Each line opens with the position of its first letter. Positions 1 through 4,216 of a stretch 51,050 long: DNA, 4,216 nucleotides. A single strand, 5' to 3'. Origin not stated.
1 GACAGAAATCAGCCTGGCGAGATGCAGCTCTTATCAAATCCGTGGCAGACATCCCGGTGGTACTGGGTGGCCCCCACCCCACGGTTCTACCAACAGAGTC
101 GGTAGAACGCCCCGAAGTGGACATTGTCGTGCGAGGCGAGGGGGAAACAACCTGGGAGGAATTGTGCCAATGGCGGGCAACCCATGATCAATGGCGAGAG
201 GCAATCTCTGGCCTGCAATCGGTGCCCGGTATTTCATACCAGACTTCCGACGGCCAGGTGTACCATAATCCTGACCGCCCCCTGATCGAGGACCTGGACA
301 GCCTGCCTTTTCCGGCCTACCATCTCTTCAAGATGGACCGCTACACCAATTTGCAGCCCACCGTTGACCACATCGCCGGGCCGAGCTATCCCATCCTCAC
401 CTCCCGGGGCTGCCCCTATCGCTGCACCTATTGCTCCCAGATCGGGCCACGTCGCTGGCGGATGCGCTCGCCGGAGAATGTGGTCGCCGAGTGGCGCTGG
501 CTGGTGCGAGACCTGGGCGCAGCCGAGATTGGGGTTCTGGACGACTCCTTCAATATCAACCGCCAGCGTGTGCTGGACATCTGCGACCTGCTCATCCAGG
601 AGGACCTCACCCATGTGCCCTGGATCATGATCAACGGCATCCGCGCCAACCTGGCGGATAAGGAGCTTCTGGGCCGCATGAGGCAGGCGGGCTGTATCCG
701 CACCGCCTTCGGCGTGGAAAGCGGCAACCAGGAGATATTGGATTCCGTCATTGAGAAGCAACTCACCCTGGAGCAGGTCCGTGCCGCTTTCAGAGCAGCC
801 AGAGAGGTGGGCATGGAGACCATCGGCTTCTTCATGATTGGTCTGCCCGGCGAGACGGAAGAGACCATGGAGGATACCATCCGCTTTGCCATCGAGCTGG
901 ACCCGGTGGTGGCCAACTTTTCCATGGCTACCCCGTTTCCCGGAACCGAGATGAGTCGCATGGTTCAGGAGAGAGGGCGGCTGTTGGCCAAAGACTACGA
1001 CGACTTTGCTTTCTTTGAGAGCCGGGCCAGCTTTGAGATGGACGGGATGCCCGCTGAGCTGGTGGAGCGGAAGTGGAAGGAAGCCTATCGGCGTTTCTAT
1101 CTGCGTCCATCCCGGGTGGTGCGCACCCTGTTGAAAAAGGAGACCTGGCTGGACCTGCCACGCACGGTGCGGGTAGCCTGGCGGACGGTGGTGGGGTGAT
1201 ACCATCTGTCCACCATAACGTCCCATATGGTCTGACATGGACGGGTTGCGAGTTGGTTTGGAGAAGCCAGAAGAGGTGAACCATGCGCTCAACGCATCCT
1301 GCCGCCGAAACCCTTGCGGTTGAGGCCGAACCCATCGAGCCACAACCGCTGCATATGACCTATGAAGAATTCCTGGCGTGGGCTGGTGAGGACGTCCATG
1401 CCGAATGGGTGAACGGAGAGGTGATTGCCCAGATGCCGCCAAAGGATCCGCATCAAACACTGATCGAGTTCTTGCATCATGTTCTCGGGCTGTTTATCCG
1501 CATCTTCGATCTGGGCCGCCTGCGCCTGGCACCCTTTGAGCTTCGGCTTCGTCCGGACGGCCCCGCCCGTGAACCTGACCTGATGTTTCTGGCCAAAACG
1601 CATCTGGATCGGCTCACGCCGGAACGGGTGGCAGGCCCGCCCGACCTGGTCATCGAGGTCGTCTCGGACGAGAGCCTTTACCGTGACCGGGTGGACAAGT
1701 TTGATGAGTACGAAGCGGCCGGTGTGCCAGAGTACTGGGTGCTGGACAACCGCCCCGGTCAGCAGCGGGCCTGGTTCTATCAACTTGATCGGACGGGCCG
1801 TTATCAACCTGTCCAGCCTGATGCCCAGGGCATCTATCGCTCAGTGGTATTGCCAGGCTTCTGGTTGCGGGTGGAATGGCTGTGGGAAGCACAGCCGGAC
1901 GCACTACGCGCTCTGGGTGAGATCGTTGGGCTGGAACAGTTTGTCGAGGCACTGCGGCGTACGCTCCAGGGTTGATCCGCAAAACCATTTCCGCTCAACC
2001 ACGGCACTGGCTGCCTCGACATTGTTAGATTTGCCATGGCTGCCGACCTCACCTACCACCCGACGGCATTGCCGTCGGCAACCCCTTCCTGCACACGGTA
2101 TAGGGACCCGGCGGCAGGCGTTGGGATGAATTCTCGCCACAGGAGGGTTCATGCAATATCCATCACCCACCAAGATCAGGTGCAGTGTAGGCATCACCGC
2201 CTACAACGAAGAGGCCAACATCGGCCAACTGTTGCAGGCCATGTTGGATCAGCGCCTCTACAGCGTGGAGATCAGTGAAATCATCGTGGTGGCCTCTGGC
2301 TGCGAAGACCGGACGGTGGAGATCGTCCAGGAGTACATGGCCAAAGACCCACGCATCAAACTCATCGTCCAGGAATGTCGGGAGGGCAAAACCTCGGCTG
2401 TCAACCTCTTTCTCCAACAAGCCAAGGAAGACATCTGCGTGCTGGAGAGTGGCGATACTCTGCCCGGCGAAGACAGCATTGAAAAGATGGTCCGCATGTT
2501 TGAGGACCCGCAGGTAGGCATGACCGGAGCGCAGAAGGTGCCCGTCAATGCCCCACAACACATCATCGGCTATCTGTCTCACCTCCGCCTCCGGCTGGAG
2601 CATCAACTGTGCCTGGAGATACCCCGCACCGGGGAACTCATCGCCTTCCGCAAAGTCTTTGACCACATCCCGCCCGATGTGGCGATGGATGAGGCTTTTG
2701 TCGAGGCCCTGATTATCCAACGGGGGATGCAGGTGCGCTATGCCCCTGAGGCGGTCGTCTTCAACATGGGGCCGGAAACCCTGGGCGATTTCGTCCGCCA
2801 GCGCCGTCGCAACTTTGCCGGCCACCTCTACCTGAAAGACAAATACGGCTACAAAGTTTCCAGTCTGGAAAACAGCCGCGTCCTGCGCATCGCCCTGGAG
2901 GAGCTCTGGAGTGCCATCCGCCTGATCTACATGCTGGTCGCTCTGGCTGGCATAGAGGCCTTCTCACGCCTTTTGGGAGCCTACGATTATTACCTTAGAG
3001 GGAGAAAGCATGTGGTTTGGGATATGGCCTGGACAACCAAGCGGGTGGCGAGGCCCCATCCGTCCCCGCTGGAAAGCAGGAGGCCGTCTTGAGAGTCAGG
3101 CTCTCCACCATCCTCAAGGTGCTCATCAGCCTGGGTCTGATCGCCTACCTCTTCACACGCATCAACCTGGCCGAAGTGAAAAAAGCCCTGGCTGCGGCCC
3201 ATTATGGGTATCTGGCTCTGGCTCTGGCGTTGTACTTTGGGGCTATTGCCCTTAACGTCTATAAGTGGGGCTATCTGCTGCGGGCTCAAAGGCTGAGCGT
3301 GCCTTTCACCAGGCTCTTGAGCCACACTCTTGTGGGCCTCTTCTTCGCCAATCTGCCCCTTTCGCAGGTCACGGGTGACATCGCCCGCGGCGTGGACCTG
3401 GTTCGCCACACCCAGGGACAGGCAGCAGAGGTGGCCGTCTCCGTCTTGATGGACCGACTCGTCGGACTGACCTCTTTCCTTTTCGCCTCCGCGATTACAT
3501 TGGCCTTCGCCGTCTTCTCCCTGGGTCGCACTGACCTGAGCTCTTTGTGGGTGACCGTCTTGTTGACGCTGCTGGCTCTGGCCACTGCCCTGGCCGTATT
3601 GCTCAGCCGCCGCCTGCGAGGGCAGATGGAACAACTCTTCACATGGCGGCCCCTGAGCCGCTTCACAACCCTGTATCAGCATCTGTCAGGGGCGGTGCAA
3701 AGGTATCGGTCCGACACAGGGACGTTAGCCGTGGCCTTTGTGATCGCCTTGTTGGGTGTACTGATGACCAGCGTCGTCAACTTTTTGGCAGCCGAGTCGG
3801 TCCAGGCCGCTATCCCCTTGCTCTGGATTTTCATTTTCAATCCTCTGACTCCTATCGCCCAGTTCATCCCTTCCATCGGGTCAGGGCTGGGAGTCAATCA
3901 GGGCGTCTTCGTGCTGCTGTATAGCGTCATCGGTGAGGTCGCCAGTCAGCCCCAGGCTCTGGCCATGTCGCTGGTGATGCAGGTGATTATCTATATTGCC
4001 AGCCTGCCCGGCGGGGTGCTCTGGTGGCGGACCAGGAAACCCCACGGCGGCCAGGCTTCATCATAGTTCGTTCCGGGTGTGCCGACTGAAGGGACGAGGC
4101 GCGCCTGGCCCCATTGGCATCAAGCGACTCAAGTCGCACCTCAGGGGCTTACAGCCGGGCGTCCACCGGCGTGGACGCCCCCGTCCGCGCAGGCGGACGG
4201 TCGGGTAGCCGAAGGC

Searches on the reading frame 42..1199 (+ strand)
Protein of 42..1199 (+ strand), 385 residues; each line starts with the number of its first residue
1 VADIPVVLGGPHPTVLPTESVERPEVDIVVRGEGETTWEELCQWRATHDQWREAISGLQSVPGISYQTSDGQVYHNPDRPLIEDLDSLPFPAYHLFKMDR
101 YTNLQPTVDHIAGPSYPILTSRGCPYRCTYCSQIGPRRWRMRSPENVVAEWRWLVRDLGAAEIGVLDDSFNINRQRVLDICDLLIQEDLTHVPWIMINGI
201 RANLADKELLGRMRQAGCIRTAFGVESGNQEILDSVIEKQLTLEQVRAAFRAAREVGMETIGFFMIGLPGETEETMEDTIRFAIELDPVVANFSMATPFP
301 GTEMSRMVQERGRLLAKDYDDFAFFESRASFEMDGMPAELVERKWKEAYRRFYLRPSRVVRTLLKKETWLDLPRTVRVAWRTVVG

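Call 82: search_protein_families(library=pfam, proteins=[window:42-1199:+], max_evalue=0.00001)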
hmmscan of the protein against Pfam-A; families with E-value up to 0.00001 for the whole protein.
window:42-1199:+ (385 aa): 2 families
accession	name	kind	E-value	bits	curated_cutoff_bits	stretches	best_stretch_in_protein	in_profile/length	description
PF04055.27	Radical_SAM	-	1e-24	88.1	29.5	1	119-283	2-166/166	Radical SAM superfamily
PF02310.24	B12-binding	-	7.6e-09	35.9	32.1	1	2-41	80-120/121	B12 binding domain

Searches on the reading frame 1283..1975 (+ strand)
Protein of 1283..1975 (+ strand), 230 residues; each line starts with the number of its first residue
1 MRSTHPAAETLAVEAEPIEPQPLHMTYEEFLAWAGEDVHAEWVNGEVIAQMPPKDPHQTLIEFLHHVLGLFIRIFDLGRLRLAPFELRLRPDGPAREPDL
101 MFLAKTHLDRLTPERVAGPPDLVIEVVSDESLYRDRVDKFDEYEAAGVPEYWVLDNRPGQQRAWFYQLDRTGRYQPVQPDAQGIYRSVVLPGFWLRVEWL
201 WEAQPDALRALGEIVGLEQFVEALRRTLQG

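Call 82: search_protein_families(library=pfam, proteins=[window:1283-1975:+], max_evalue=0.00001)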
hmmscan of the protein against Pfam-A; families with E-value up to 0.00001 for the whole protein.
window:1283-1975:+ (230 aa): 1 family
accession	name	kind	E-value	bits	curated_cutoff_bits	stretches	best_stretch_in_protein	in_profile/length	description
PF05685.18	Uma2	-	7.5e-34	117.1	27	1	28-198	2-172/172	Putative restriction endonuclease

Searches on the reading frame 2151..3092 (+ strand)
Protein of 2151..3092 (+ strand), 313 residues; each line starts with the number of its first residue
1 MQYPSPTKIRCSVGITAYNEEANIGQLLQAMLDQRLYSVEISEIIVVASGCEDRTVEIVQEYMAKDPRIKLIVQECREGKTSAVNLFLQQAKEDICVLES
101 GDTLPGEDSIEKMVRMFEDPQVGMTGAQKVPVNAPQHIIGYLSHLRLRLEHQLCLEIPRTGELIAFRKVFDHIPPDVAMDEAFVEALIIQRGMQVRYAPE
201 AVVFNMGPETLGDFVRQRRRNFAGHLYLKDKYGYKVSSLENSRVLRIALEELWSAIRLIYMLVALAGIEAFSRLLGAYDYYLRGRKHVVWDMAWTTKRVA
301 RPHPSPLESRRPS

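Call 82: search_protein_families(library=pfam, proteins=[window:2151-3092:+], max_evalue=0.00001)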
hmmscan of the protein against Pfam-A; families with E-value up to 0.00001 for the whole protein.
window:2151-3092:+ (313 aa): 3 families
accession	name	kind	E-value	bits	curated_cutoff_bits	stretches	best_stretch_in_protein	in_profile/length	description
PF00535.33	Glycos_transf_2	-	1.5e-22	80.7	23.3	1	12-134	1-120/168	Glycosyl transferase family 2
PF13641.12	Glyco_tranf_2_3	-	8.4e-20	72.2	27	1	11-221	3-227/230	Glycosyltransferase like family 2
PF13632.12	Glyco_trans_2_3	-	1.1e-08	35.6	27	1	102-271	8-183/198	Glycosyl transferase family group 2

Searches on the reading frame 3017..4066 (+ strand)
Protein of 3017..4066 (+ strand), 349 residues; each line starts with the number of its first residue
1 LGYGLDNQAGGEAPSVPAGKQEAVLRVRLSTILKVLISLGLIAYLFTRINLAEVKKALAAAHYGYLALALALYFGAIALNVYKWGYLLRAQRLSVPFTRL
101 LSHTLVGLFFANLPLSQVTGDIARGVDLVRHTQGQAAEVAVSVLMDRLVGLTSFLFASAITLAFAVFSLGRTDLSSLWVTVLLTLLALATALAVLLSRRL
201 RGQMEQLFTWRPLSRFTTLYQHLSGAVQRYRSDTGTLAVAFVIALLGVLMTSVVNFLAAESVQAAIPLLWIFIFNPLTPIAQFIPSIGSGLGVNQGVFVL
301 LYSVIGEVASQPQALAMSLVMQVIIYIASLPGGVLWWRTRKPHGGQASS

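Call 82: search_protein_families(library=pfam, proteins=[window:3017-4066:+], max_evalue=0.00001)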
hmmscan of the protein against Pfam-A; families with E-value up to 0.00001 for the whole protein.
window:3017-4066:+ (349 aa): 1 family
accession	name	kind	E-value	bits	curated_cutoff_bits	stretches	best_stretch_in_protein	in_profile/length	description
PF03706.18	LPG_synthase_TM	-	1.6e-34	120.2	33.4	1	32-331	2-301/302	Lysylphosphatidylglycerol synthase TM region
